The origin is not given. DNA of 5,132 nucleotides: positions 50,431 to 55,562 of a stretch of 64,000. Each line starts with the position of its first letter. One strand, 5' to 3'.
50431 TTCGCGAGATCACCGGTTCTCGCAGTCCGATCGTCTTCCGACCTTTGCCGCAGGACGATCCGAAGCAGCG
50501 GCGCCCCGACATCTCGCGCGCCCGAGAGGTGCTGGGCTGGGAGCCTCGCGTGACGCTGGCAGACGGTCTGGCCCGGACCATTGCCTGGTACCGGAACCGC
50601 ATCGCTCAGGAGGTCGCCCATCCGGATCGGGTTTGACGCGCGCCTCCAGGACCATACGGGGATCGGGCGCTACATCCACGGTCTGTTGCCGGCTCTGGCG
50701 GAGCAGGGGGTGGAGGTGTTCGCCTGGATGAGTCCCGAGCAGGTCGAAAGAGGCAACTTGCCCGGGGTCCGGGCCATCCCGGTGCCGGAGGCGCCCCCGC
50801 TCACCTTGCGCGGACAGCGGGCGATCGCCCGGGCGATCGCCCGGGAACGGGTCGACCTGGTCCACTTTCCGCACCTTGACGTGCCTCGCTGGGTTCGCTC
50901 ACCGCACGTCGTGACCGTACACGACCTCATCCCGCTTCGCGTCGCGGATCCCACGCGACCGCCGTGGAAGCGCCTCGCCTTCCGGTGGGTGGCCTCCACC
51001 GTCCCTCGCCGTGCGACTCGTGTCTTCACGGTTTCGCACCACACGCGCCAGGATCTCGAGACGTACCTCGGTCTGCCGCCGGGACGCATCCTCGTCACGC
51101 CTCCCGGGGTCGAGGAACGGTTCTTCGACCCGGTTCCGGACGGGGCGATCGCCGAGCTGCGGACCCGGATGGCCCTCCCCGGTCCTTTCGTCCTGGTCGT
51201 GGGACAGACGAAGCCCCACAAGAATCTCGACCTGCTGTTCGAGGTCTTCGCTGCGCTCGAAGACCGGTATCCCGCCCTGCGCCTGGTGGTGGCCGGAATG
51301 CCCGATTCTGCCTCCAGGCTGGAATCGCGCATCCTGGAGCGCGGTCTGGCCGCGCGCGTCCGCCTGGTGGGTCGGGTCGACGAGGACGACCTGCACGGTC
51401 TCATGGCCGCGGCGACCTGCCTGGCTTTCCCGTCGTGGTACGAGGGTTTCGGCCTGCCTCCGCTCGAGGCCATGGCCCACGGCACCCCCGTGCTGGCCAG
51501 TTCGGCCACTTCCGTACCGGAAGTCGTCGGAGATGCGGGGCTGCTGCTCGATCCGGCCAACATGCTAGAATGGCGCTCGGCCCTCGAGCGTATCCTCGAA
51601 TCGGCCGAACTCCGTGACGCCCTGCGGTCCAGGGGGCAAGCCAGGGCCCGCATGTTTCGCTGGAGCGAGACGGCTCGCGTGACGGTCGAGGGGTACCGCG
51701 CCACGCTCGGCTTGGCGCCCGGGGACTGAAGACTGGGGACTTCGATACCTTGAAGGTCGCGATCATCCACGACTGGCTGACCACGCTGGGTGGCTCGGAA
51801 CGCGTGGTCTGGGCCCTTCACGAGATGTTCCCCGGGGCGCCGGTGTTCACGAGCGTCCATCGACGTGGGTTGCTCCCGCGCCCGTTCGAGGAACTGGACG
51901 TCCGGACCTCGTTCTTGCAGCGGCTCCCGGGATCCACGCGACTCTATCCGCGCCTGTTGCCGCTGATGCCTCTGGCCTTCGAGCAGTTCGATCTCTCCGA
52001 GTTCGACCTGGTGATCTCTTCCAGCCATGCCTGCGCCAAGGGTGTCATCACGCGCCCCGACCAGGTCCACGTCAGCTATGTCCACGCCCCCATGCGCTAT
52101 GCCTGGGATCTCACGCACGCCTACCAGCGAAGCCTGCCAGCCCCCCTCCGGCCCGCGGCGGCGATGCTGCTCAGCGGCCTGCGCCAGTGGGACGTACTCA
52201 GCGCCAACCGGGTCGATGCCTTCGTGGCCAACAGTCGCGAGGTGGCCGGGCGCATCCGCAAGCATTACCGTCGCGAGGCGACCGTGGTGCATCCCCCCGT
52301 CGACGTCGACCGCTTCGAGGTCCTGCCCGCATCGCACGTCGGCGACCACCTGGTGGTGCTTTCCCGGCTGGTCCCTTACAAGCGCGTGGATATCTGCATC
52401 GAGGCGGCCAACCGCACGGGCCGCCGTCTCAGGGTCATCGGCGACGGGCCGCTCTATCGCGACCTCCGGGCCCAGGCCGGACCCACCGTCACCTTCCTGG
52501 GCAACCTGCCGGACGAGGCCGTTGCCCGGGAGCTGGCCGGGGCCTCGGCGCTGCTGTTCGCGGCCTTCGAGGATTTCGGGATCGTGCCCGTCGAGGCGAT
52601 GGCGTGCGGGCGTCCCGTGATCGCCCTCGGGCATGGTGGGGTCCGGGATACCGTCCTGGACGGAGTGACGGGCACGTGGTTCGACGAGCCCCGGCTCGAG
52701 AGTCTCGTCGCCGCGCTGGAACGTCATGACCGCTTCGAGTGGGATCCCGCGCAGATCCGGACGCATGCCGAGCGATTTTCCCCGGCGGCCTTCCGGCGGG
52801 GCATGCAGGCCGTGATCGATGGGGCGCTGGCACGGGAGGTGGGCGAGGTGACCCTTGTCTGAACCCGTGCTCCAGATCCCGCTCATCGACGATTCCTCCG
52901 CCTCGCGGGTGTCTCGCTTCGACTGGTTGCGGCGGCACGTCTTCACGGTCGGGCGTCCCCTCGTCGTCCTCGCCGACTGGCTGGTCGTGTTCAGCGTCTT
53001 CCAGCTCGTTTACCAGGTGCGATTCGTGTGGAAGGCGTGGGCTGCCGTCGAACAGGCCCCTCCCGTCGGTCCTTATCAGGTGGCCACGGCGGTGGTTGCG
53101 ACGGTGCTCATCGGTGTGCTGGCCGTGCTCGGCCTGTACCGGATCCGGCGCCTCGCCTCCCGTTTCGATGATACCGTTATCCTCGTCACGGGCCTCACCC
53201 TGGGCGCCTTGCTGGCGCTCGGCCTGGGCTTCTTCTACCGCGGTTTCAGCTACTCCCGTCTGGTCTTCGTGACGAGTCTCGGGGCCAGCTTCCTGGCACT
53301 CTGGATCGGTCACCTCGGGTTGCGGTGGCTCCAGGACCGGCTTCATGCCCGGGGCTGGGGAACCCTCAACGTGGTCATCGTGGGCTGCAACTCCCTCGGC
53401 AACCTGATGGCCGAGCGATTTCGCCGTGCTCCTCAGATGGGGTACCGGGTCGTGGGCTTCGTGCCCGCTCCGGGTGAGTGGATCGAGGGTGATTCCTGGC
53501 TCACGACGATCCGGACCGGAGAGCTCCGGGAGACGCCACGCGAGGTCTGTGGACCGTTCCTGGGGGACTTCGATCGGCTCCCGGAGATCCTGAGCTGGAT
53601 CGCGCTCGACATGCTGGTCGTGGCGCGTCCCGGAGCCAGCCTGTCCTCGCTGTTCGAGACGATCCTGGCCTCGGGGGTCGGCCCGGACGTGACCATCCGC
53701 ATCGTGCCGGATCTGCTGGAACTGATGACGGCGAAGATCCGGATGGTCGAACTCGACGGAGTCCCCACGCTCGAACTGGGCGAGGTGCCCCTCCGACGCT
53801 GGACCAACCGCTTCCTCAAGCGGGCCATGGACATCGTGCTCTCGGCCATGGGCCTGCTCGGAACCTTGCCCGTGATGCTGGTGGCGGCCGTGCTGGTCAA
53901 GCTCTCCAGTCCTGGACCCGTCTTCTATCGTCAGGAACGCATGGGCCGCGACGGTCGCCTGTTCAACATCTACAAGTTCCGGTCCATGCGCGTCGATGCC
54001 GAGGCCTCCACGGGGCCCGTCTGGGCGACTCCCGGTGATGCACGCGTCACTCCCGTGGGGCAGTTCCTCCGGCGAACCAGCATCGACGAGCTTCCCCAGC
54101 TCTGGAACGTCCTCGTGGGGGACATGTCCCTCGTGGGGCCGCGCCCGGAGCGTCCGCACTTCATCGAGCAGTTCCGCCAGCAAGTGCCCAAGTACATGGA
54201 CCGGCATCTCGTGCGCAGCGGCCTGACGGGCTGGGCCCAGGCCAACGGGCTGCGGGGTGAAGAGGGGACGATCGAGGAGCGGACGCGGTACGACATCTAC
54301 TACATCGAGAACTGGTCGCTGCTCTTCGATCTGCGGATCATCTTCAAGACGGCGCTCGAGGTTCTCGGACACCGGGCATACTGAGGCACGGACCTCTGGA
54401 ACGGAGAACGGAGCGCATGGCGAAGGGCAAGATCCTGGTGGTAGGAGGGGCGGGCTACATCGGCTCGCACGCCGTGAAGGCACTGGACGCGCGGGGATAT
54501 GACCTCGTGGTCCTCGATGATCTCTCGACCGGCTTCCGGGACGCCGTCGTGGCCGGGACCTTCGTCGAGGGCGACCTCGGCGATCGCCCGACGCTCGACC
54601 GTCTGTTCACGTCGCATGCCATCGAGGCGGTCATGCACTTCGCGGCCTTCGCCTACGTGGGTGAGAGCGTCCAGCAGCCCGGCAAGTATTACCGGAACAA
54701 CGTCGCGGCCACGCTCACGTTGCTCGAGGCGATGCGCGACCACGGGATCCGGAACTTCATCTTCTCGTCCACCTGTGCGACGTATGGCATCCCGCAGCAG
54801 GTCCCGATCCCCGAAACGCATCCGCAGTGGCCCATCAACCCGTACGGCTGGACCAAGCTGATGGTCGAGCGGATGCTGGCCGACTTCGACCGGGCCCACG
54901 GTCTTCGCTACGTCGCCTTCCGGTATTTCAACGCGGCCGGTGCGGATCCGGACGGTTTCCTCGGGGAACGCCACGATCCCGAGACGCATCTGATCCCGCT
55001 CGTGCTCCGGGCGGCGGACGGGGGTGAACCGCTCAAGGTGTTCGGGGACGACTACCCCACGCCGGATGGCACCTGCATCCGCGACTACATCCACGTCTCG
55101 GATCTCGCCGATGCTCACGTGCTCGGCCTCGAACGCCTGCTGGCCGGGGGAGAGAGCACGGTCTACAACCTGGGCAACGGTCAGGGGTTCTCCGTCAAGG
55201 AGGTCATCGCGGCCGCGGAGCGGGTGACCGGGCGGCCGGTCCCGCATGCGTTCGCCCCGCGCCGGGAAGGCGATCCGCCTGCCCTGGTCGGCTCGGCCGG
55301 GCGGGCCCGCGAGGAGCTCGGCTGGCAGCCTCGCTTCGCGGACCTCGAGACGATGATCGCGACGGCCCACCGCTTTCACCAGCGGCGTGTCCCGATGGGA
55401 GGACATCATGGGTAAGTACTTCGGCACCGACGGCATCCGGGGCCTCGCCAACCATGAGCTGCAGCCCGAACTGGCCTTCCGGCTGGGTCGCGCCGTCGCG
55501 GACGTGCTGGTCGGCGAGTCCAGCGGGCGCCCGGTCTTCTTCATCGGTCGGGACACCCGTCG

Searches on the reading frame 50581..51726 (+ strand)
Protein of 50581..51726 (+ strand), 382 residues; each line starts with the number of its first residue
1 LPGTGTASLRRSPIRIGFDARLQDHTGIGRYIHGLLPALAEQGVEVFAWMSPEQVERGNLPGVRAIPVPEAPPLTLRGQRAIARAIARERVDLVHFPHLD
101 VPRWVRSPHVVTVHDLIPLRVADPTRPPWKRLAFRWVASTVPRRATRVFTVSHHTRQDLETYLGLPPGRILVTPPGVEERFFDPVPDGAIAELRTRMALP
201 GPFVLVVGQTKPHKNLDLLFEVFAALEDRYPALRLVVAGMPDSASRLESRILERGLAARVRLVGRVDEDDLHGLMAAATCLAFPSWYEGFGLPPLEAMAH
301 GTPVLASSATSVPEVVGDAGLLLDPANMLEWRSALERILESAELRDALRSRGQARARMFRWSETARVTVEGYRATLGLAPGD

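Call 38: search_protein_families(library=pfam, proteins=[window:50581-51726:+], max_evalue=0.001)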
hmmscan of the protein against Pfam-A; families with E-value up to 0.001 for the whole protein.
window:50581-51726:+ (382 aa): 5 families
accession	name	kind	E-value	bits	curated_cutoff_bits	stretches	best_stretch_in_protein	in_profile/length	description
PF00534.26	Glycos_transf_1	-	4.2e-35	121.2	26.4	1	202-354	16-171/172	Glycosyl transferases group 1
PF13692.12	Glyco_trans_1_4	-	1.4e-28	100.3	27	1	202-340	2-141/142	Glycosyl transferases group 1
PF13439.12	Glyco_transf_4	-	2.7e-22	80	28.5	1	27-178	3-167/170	Glycosyltransferase Family 4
PF13579.12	Glyco_trans_4_4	-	2.9e-17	63.9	29.7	1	26-176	1-158/158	Glycosyl transferase 4-like domain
PF20706.3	GT4-conflict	-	1.2e-14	54.6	26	1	181-319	176-323/385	Family 4 Glycosyltransferase in conflict systems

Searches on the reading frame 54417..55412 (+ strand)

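Call 38: search_protein_families(library=pfam, proteins=[window:54417-55412:+], max_evalue=0.001)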
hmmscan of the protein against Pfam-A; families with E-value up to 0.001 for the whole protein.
window:54417-55412:+ (332 aa): 8 families
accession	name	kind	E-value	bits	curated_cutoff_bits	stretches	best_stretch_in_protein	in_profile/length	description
PF01370.27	Epimerase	-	1.5e-62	211.6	20.9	1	6-253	1-240/240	NAD dependent epimerase/dehydratase family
PF16363.11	GDP_Man_Dehyd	-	5.1e-52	177.8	27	1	7-312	1-327/332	GDP-mannose 4,6 dehydratase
PF04321.23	RmlD_sub_bind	-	3.2e-13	49.8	27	1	5-156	2-138/287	RmlD substrate binding domain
PF01073.25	3Beta_HSD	-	5.6e-13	49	22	1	7-242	1-233/280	3-beta hydroxysteroid dehydrogenase/isomerase family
PF02719.21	Polysacc_synt_2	-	8.6e-11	42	20.2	1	6-175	1-173/293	Polysaccharide biosynthesis protein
PF05368.20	NmrA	-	3.2e-08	34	27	1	3-122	2-110/298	NmrA-like family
PF13460.12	NAD_binding_10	-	1.9e-06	28.3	27.2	1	10-168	1-141/184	NAD(P)H-binding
PF07993.18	NAD_binding_4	-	0.00049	19.8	20.1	0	61-171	83-205/258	Male sterility protein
